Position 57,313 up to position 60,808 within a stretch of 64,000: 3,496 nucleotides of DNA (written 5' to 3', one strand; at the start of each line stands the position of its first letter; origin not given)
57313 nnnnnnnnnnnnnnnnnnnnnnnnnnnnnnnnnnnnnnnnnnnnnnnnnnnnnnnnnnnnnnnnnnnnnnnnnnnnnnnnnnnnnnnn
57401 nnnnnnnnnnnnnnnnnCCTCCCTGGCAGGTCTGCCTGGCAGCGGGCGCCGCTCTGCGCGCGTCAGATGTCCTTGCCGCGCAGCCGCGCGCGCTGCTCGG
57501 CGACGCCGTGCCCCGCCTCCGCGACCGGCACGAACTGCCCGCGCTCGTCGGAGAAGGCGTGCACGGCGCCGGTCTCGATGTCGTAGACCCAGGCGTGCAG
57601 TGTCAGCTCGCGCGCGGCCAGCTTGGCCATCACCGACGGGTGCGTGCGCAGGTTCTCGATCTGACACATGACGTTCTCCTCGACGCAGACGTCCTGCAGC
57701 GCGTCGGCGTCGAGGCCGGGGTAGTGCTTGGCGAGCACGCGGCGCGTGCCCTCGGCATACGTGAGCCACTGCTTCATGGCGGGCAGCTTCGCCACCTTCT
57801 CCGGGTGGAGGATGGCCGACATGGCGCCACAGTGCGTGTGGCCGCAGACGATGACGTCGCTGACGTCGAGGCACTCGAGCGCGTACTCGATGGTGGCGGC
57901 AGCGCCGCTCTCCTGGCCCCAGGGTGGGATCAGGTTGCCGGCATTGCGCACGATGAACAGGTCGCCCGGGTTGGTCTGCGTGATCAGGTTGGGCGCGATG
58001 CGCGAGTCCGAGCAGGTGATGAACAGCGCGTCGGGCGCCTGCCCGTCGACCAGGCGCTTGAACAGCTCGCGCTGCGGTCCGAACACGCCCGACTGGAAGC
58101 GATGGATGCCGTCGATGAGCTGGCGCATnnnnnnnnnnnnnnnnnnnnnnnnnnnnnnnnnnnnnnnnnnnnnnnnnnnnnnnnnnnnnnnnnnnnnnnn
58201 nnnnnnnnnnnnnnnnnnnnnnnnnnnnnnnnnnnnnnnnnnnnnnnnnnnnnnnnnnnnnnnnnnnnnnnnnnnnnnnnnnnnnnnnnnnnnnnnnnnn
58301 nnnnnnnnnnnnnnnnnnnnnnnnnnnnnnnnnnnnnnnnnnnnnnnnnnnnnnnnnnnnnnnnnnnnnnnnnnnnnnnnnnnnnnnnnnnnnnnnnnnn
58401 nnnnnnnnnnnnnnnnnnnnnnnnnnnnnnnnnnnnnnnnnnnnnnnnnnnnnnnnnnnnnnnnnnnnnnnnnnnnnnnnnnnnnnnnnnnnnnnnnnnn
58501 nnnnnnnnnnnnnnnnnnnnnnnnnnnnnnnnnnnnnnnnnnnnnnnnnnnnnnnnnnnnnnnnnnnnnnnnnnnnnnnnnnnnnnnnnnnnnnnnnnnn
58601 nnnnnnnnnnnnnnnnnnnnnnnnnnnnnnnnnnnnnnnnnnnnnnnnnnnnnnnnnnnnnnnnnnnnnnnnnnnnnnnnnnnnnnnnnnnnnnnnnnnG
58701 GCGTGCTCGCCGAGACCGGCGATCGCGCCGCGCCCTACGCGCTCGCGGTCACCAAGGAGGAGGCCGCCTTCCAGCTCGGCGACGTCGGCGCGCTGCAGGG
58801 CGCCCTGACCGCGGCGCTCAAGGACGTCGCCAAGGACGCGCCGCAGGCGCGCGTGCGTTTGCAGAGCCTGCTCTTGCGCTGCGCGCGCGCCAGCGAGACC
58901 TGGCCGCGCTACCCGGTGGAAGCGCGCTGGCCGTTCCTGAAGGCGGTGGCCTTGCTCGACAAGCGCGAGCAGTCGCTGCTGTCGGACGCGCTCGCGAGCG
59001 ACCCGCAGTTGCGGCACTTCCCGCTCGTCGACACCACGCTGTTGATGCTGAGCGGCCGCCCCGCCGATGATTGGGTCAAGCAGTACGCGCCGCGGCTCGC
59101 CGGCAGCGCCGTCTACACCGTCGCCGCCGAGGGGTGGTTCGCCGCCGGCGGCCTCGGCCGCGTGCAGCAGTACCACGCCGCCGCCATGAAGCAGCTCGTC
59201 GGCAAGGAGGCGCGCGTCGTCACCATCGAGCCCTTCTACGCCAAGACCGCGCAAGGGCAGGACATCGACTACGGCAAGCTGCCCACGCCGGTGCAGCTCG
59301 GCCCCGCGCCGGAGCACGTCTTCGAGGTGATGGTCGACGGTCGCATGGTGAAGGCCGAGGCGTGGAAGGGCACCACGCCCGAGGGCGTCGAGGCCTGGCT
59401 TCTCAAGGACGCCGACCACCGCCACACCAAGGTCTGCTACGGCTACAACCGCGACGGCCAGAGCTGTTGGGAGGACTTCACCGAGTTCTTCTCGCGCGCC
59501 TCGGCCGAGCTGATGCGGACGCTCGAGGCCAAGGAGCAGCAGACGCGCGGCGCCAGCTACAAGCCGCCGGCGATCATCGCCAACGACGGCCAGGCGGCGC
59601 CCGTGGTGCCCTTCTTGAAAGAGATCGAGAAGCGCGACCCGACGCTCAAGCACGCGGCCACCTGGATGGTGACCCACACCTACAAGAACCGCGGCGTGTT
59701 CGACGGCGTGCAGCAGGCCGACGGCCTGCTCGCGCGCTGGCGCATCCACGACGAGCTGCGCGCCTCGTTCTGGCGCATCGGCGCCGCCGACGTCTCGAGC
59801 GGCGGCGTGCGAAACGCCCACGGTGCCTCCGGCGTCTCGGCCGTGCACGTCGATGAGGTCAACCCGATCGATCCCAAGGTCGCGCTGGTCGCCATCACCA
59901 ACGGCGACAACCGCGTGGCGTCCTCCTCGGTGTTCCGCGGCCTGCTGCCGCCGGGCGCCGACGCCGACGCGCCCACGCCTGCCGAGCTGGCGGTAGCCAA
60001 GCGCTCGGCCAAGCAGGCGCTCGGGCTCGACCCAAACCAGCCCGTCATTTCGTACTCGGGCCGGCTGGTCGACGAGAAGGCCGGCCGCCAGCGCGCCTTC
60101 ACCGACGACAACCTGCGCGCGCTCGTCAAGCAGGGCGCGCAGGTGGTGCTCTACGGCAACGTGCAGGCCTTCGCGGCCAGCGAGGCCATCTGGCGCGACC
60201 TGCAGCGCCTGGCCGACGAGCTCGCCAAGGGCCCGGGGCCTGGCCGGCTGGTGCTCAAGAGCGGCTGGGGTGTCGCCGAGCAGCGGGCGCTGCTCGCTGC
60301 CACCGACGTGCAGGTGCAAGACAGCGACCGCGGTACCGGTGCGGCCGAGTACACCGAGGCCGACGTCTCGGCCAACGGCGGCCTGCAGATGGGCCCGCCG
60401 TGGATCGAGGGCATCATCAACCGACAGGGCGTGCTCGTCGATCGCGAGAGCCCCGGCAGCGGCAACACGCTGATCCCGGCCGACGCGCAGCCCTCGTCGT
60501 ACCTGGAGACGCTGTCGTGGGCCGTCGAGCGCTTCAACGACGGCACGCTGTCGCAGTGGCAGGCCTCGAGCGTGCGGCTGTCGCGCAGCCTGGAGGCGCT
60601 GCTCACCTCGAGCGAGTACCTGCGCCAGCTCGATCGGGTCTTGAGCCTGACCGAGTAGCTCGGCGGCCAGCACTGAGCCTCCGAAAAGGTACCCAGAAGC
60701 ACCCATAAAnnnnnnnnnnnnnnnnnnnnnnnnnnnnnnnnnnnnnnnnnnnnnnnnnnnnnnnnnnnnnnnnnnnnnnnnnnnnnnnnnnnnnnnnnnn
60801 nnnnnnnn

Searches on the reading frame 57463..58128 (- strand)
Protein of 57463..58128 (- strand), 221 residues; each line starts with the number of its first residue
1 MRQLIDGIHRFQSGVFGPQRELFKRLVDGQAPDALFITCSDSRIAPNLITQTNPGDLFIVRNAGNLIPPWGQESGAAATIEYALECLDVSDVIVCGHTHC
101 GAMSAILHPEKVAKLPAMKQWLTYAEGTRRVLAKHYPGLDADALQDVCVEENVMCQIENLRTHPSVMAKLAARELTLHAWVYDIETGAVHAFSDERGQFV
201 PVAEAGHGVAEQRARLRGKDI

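Call 6: search_protein_families(library=pfam, proteins=[window:57463-58128:-], max_evalue=0.01)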
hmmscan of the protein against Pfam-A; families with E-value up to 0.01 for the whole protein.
window:57463-58128:- (221 aa): 1 family
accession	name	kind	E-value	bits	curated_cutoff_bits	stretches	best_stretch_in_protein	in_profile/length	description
PF00484.24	Pro_CA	-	2.2e-47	161.7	25.7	1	34-189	1-156/156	Carbonic anhydrase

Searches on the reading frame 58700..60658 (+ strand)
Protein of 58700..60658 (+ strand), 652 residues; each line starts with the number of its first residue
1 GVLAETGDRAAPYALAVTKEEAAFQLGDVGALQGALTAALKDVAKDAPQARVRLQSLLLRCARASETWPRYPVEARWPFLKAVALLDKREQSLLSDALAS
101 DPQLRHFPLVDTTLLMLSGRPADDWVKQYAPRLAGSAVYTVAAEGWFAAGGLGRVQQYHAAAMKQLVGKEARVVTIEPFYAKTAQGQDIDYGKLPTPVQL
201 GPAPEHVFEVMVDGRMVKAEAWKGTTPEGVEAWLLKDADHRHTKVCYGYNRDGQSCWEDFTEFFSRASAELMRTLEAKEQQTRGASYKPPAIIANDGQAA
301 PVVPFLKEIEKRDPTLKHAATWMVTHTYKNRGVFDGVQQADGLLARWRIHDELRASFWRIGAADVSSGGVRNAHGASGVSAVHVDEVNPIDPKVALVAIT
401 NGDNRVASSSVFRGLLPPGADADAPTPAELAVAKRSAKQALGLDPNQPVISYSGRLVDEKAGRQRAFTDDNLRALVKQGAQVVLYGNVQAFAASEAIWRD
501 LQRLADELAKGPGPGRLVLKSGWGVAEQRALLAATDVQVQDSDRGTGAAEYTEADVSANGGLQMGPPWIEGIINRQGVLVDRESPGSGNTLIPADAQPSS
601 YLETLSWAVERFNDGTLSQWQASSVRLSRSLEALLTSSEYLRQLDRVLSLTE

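Call 6: search_protein_families(library=pfam, proteins=[window:58700-60658:+], max_evalue=0.01)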
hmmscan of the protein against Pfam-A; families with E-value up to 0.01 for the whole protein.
window:58700-60658:+ (652 aa): 1 family
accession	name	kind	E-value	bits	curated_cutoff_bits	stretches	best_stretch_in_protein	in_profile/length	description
PF08323.17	Glyco_transf_5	-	3.4e-13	50.3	22.7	1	140-387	4-224/239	Starch synthase catalytic domain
